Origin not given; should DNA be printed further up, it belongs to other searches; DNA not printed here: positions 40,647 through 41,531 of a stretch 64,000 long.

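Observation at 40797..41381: EIIA(Ntr)/PtsN-like gene placed under c-di-AMP riboswitch control and translationally overlapped with kimA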

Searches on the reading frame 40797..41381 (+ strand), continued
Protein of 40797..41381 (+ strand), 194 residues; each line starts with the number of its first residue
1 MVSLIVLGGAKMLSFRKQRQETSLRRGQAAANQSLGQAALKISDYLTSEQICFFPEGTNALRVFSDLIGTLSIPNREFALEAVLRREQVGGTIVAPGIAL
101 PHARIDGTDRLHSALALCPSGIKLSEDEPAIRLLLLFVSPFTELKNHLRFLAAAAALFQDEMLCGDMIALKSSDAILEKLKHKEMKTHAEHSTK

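Call 41: search_solved_structures(query=L050:1752-3704:+, max_evalue=0.001, show_alignments=1)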
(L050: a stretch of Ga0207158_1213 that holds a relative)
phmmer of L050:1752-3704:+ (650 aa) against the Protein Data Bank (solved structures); distinct sequences matched with E-value up to 0.001: 1.
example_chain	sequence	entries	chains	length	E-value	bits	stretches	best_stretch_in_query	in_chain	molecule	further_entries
6s3k_B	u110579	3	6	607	2.2e-58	201.2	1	4-482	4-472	APC family permease | Potassium transporter KimA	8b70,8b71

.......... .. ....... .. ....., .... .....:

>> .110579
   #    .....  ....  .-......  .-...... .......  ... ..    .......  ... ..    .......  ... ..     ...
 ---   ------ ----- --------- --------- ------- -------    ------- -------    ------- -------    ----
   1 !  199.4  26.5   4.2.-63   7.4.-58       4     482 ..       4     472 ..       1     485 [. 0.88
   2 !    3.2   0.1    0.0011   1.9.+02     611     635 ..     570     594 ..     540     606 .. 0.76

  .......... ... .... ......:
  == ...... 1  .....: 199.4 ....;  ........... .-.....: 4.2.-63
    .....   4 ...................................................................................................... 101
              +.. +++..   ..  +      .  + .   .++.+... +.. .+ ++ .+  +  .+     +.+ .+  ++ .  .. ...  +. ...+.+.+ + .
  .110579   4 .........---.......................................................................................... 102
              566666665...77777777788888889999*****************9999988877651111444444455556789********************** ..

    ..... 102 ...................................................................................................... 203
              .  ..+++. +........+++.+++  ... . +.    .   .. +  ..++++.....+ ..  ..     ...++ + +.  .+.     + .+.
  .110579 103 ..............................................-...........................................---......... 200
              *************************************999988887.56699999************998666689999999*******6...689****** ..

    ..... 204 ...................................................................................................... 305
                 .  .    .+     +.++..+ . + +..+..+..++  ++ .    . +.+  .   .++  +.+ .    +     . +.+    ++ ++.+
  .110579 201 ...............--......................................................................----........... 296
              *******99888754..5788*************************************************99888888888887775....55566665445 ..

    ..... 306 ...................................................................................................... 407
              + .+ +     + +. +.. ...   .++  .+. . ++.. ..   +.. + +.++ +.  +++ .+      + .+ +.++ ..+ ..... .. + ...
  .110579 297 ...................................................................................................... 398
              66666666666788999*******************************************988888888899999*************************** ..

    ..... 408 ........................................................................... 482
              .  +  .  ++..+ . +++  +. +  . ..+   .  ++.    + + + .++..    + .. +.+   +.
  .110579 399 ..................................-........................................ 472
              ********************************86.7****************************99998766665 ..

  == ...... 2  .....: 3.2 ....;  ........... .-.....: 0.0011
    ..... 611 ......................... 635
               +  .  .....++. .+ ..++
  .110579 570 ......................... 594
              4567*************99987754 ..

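Call 58: predict_structure(alignment_id=A3)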
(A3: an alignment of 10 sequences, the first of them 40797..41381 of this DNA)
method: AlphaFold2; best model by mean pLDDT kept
length: 194 residues; sequences in the alignment: 10
mean_pLDDT: 83.3   pTM: 0.74
mean pLDDT of the five models: 83.3, 82.6, 81.9, 81.5, 61.7
residues with pLDDT >= 90: 109; 70-90: 43; 50-70: 27; < 50: 15
segments of 3 or more residues with pLDDT < 50: 1-5, 32-36, 192-194
pLDDT, mean of each block of 10 residues (from residue 1): 47 65 63 56 96 90 97 94 90 89 93 96 88 96 92 89 88 94 77 46
secondary structure, 60 per line:
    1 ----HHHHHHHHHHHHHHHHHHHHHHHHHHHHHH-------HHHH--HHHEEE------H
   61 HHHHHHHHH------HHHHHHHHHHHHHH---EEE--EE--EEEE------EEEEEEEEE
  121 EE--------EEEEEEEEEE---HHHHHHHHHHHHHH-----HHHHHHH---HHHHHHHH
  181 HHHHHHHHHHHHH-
elements in order: H5-34 H42-45 E51-53 H60-69 H76-89 E93-95 E102-105 E112-122 E131-140 H144-157 H163-169 H173-193

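Call 62: fold_search(model_id=the predicted structure, library=pdb)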
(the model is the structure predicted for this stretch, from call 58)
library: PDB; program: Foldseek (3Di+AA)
matches with E <= 10: 186; with E <= 0.001: 67
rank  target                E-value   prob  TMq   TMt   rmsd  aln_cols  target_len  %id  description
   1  2a0j                  1.2e-10  1.00  0.62  0.81   2.8       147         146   20  Crystal Structure of Nitrogen Regulatory Protein IIA-Ntr from Neisseria meningitidis (released 2005-09-20)
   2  1a6j_A                4.7e-10  1.00  0.64  0.82   2.2       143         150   25  NITROGEN REGULATORY BACTERIAL PROTEIN IIA-NITROGEN (released 1998-07-15)
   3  4gqx_A                9.7e-10  1.00  0.65  0.82   2.2       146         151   22  Crystal structure of EIIA(NTR) from Burkholderia pseudomallei (released 2013-03-20)
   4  3urr_A                9.7e-10  1.00  0.65  0.82   2.6       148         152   22  Structure of PTS IIA-like nitrogen-regulatory protein PtsN (BTH_I0484) (ptsN) (released 2011-12-21)
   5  1a6j_B                1.3e-09  1.00  0.67  0.81   2.6       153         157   24  NITROGEN REGULATORY BACTERIAL PROTEIN IIA-NITROGEN (released 1998-07-15)
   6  3urr_B                1.3e-09  1.00  0.64  0.81   2.8       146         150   21  Structure of PTS IIA-like nitrogen-regulatory protein PtsN (BTH_I0484) (ptsN) (released 2011-12-21)
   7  3oxp_A                3.0e-07  1.00  0.60  0.76   2.6       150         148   23  Structure of phosphotransferase enzyme II, A component from Yersinia pestis CO92 at 1.2 A resolution (released 2010-10-13)
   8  6mto_T                7.4e-07  1.00  0.58  0.70   3.7       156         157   15  Crystal structure of VRC42.01 Fab in complex with T117-F MPER scaffold (released 2019-03-27)
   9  1a3a_A                7.9e-07  1.00  0.60  0.78   2.3       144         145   21  CRYSTAL STRUCTURE OF IIA MANNITOL FROM ESCHERICHIA COLI (released 1998-08-12)
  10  1a3a_B                7.9e-07  1.00  0.58  0.78   2.7       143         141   21  CRYSTAL STRUCTURE OF IIA MANNITOL FROM ESCHERICHIA COLI (released 1998-08-12)
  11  1a3a_C                8.5e-07  1.00  0.60  0.77   2.6       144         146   20  CRYSTAL STRUCTURE OF IIA MANNITOL FROM ESCHERICHIA COLI (released 1998-08-12)
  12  2oq3_MODEL_1_A        1.3e-06  1.00  0.59  0.76   2.8       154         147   19  Solution Structure of the mannitol- specific cryptic phosphotransferase enzyme IIA CmtB from Escherichia coli (released 2007-09-25)
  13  9a2w_MODEL_1_A        1.9e-06  1.00  0.62  0.20   5.7       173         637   20  Model of E. coli MtlA by in-cell photo-crosslinking MS and deep learning (released 2023-02-24)
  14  5tfw_O                2.4e-06  1.00  0.53  0.65   4.2       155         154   15  Crystal structure of 10E8 Fab light chain mutant2 against the MPER region of the HIV-1 Env, in complex with T117v2 epi (released 2017-03-08)
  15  5t5b_O                2.8e-06  1.00  0.55  0.69   3.8       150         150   17  CRYSTAL STRUCTURE OF THE COMPLEX OF 10E8 FAB LIGHT CHAIN MUTANT5 AND T117V2 HIV-1 MPER SCAFFOLD (released 2017-03-08)
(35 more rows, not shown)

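Call 66: search_protein_families(library=pfam, proteins=[L011:3739-4953:+, L011:4955-5476:+, L011:7767-9671:+, L050:3722-4255:+, L050:4252-5457:-, L050:5568-6710:+, L050:1752-3704:+], max_evalue=0.001)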
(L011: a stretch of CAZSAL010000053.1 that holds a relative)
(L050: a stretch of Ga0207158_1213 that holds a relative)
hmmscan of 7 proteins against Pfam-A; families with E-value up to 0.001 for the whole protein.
L011:3739-4953:+ (404 aa): 0 families

L011:4955-5476:+ (173 aa): 1 family
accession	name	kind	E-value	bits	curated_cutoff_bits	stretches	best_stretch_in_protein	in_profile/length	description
PF00359.27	PTS_EIIA_2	-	2.2e-17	63.8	27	1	30-168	2-143/144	Phosphoenolpyruvate-dependent sugar phosphotransferase system, EIIA 2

L011:7767-9671:+ (634 aa): 2 families
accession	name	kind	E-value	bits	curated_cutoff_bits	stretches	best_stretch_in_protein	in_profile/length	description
PF00543.27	P-II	-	5.4e-19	68.9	25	1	522-628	2-102/102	Nitrogen regulatory protein P-II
PF00324.27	AA_permease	-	7.5e-14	51.7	24.6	1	66-484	35-420/470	Amino acid permease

L050:3722-4255:+ (177 aa): 1 family
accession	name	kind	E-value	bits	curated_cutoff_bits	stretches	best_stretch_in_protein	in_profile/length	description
PF00359.27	PTS_EIIA_2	-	9e-20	71.6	27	1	34-172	2-143/144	Phosphoenolpyruvate-dependent sugar phosphotransferase system, EIIA 2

L050:4252-5457:- (401 aa): 2 families
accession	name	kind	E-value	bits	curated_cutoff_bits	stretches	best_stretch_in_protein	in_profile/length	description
PF03600.22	CitMHS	-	2.3e-59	201.7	31.9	1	31-339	1-336/336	Citrate transporter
PF02040.21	ArsB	-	3e-08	33.9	22.2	1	246-388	274-415/423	Arsenical pump membrane protein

L050:5568-6710:+ (380 aa): 3 families
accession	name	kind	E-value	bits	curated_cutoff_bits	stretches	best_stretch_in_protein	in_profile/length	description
PF13493.11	DUF4118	-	5.3e-18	65.2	28.4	1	24-125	1-104/107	Domain of unknown function (DUF4118)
PF02518.31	HATPase_c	-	1.6e-12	48.2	26.4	1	279-364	4-107/111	Histidine kinase-, DNA gyrase B-, and HSP90-like ATPase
PF07730.19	HisKA_3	-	3.5e-06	27.9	24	1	171-237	1-67/68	Histidine kinase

L050:1752-3704:+ (650 aa): 2 families
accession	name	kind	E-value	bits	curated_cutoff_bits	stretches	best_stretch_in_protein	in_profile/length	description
PF13520.12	AA_permease_2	-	3e-13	49.9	27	1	59-437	28-407/427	Amino acid permease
PF00324.27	AA_permease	-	4.3e-05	22.8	24.6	1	62-459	31-450/470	Amino acid permease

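Call 68: find_homologous_proteins(query=A4, max_evalue=1e-8)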
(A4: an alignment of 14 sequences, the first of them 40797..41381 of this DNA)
Query A4 (14 sequences) (194 aa, profile of the alignment): 452 proteins with E <= 1e-8 among 8000 candidates; the best 120 are listed.
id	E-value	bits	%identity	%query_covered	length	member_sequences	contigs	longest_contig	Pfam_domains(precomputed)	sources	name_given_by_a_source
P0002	1.5e-77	277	54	100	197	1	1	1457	PF00359.28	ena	-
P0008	8.0e-77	275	40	75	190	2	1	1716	PF00359.28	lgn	-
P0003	1.4e-75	271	52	100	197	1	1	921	PF00359.28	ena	-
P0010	1.9e-75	270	39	77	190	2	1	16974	PF00359.28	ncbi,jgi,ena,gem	-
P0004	5.0e-74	266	39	99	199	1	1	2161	PF00359.28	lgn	-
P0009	7.2e-74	265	36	93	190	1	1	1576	PF00359.28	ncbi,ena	-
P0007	6.5e-70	252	37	95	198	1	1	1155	PF00359.28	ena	-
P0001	9.9e-68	245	100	100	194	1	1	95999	PF00359.28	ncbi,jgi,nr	ncbi:MAG TPA: PTS sugar transporter subunit IIA [Verrucomicrobiae bacterium]|nr:PTS sugar transporte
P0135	3.5e-51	191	43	74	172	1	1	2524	PF00359.28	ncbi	-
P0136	5.1e-48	181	36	75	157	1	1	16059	PF00359.28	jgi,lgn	-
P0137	8.0e-46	174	29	78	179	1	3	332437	PF00359.28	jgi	jgi:PTS system nitrogen regulatory IIA component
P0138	2.6e-43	166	38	81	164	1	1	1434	PF00359.28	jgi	jgi:PTS system nitrogen regulatory IIA component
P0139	3.6e-42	162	34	64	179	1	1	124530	PF00359.28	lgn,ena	-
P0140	8.8e-42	161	37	74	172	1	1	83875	PF00359.28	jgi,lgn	-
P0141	3.2e-41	159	28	78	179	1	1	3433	PF00359.28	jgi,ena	-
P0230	9.8e-37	144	33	64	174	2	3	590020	PF00359.28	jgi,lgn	-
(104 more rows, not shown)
